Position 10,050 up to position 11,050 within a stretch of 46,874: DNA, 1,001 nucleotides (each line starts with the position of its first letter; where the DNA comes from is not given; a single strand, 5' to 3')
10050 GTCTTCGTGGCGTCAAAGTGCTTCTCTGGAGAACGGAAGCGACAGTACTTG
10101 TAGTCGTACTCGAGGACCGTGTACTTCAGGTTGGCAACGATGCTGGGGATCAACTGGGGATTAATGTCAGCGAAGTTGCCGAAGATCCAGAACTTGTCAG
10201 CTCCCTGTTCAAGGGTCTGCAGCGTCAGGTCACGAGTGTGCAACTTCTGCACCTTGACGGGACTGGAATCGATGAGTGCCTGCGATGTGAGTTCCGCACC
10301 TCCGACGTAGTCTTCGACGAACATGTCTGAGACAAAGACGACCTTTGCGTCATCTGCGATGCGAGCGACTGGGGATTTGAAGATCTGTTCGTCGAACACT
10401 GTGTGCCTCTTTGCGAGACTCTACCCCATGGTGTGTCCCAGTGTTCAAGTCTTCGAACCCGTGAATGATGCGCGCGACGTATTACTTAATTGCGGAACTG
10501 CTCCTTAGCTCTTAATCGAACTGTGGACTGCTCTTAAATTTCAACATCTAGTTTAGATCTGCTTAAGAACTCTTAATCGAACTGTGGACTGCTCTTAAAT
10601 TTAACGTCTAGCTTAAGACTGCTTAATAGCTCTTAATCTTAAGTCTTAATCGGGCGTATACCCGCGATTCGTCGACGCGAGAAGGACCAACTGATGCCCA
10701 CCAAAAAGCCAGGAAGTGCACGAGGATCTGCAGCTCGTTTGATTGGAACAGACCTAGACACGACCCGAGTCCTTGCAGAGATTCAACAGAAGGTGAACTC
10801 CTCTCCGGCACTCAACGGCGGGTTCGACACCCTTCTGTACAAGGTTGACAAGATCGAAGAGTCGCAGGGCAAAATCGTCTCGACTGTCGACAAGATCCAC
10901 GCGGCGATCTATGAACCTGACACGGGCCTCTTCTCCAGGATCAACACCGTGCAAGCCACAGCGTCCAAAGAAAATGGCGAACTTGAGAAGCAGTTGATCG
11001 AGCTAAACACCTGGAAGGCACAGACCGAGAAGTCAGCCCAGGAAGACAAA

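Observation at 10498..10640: Iteron-like array in the AT-rich strand-switch region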

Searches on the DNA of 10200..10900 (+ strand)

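Call 6: search_dna_similar(query=window:10300-10800:+, collection=phages, mode=distant)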
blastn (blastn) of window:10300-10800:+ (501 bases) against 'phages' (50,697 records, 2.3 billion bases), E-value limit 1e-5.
No match.
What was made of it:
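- Tried and rejected: The gap has no blastn match in 50,697 phage records (call 6).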

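Call 31: search_rna_families(source=window, start=10200, end=10900, threshold=evalue, max_evalue=1)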
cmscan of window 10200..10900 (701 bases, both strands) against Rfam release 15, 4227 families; matches with E-value up to 1: 1.
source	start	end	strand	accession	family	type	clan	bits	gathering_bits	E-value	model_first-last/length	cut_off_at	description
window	10780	10900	-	RF00062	HgcC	Gene;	-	14.4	50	0.93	1-130/130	no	HgcC family RNA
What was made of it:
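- Tried and rejected: Rfam gave only a chance-level HgcC match below threshold (call 31).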
